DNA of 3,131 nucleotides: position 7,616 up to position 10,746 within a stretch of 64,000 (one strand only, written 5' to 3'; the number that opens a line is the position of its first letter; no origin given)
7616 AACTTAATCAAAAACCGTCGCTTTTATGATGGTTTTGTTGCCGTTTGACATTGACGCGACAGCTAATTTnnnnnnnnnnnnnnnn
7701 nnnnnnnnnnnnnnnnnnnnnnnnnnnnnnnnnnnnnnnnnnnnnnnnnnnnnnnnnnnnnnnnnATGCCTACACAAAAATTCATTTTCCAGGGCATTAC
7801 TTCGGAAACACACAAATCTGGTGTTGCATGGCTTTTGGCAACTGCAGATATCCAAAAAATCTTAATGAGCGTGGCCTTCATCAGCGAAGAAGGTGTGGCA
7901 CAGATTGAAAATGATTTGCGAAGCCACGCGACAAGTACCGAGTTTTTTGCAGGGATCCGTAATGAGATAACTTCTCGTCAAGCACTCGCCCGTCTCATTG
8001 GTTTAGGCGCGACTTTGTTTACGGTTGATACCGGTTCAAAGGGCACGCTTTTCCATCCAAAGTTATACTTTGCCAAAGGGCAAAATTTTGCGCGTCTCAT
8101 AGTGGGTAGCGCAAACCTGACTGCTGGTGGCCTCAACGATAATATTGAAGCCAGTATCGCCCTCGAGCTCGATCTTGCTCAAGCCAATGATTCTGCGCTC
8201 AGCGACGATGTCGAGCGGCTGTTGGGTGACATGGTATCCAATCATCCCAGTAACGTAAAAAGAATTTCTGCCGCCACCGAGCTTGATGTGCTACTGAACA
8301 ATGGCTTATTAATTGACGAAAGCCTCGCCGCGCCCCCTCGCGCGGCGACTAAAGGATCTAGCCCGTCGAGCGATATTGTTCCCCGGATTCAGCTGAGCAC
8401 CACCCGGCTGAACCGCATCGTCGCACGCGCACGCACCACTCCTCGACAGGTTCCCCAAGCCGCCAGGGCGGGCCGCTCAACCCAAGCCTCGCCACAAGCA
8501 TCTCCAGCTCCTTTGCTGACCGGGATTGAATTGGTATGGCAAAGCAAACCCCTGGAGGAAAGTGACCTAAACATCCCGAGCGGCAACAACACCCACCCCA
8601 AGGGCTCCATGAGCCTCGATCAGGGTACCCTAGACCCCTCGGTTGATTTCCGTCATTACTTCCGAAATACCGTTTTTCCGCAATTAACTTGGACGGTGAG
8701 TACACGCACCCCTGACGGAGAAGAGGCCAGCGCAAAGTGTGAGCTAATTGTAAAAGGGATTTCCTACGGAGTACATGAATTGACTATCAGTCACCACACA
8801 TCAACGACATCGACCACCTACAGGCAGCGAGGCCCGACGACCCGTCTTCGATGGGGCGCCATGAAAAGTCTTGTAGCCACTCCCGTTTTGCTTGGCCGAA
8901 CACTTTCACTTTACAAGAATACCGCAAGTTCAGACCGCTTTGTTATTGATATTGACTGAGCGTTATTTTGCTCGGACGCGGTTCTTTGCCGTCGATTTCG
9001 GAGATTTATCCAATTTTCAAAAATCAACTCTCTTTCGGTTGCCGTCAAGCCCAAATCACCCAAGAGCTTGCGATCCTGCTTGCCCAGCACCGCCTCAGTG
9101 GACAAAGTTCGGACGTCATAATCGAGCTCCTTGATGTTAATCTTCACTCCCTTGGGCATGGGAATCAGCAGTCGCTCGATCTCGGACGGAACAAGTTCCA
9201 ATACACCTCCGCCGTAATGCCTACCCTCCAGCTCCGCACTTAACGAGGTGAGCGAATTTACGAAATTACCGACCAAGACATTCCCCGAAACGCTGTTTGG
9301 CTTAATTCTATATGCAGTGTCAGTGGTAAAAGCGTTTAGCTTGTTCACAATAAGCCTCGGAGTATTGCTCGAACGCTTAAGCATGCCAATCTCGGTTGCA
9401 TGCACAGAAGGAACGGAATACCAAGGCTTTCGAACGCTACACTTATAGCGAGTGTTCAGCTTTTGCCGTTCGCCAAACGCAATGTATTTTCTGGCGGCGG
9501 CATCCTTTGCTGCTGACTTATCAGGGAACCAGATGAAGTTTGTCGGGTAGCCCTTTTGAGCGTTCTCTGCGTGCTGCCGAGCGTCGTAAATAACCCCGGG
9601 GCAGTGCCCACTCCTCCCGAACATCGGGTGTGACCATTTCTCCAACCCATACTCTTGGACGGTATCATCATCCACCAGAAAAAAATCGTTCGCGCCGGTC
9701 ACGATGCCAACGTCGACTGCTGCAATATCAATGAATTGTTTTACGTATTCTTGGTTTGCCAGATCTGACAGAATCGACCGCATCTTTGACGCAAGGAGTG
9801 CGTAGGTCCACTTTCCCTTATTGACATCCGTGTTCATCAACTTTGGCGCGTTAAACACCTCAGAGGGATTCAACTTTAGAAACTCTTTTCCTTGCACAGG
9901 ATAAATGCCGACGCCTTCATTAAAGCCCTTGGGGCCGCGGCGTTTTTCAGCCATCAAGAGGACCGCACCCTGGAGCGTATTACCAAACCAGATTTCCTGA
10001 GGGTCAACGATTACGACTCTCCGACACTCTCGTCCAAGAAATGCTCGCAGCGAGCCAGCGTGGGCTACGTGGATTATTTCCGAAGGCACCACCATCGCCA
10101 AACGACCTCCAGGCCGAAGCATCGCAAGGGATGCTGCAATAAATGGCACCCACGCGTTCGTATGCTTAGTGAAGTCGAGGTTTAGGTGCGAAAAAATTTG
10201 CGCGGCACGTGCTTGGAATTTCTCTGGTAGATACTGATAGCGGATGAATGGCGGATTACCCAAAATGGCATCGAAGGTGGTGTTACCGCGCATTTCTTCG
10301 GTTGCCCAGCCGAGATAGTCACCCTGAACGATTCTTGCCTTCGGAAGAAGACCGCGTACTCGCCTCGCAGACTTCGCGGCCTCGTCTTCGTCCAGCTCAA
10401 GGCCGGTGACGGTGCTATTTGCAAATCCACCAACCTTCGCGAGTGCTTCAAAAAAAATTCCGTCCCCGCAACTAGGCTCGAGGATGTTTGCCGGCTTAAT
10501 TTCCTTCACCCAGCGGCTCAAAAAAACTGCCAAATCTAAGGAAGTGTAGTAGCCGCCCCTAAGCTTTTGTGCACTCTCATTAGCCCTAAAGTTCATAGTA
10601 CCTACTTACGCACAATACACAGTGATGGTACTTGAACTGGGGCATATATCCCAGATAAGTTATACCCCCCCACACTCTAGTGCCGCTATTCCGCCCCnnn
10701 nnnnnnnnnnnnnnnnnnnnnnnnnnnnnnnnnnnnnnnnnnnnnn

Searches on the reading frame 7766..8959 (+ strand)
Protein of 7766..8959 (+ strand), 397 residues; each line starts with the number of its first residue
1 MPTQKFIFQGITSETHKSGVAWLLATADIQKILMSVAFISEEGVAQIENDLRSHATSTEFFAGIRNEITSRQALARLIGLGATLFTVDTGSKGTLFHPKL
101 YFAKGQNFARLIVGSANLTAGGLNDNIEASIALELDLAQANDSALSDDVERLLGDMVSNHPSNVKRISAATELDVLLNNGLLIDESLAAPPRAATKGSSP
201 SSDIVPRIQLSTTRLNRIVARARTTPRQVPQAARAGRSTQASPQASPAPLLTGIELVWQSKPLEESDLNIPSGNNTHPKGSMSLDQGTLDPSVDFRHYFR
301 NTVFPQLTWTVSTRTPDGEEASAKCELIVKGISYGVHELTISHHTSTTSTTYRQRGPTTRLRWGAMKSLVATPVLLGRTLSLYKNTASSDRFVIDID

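Call 60: search_protein_families(library=padloc, proteins=[window:7766-8959:+], max_evalue=0.001)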
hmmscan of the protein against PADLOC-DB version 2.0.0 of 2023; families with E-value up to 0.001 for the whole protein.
window:7766-8959:+ (397 aa): 6 families
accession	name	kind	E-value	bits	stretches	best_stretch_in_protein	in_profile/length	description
PDLC03829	ZacB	-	6.8e-07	26.5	1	96-163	297-365/586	-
PDLC03425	REase_II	-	9.4e-06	22.9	1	67-156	78-164/358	Type II restriction enzyme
PDLC02588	DrmC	-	9.3e-05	20.2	1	86-132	182-226/256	DrmC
PDLC04553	PDC-M27B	-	0.00015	18.6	1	91-129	103-142/635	-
PDLC02614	DrmC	-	0.00017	19.4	1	5-134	13-136/153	DrmC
PDLC03530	REase_II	-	0.00023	18.3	1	21-149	23-156/350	Type II restriction enzyme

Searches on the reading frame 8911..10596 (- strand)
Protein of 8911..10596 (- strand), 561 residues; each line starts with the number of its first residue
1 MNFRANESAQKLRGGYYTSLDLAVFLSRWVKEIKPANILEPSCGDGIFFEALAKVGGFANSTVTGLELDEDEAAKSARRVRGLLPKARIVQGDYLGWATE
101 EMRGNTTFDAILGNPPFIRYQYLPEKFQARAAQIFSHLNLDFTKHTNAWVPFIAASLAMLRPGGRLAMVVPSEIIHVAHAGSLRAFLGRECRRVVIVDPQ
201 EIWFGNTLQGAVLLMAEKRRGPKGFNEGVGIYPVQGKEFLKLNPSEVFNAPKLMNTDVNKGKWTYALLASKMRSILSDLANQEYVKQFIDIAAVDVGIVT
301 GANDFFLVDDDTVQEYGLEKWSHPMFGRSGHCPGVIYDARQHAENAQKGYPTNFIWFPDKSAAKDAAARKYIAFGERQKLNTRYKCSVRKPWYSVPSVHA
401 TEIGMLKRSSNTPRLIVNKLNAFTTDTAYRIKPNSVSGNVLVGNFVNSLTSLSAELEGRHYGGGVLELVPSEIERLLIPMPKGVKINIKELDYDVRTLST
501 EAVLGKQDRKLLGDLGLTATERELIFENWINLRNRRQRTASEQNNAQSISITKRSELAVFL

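Call 60: search_protein_families(library=padloc, proteins=[window:8911-10596:-], max_evalue=0.001)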
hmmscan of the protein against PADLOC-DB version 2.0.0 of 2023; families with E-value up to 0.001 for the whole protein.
window:8911-10596:- (561 aa): 32 families (the best 25 are shown)
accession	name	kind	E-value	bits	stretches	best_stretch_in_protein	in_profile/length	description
PDLC03267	MTase_II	-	1.1e-182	606.7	1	1-538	1-537/539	Type II methyltransferase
PDLC03301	MTase_II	-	3.1e-57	192.5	1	8-492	69-548/604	Type II methyltransferase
PDLC03248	MTase_II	-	4e-21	73.4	1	13-191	9-168/521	Type II methyltransferase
PDLC04134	mad2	-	1.1e-20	71.9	1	10-220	267-447/492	mads_2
PDLC03331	MTase_II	-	3e-19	67.1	1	15-433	31-437/541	Type II methyltransferase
PDLC03222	MTase_II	-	7.8e-17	59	2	13-207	131-327/602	Type II methyltransferase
PDLC03293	MTase_II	-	1.8e-16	58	1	9-221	12-212/427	Type II methyltransferase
PDLC03258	MTase_II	-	4.7e-16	56.9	1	14-177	23-162/366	Type II methyltransferase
PDLC03226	MTase_II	-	1.6e-15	54.7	1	8-219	11-236/579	Type II methyltransferase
PDLC03366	MTase_II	-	7.6e-14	49.3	1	10-198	19-203/568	Type II methyltransferase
PDLC03335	MTase_II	-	3.4e-12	43.8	1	89-208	176-294/607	Type II methyltransferase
PDLC03313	MTase_II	-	1.3e-11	41.7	1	84-198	126-231/563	Type II methyltransferase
PDLC03604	REase_MTase_IIG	-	3.3e-11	40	1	104-310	531-732/1011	Type IIG restriction enzyme-methyltransferase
PDLC03328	MTase_II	-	5.9e-11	39.6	1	33-474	54-498/587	Type II methyltransferase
PDLC03719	oMTase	-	8.7e-11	39.4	1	32-179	46-174/387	orphan methyltransferase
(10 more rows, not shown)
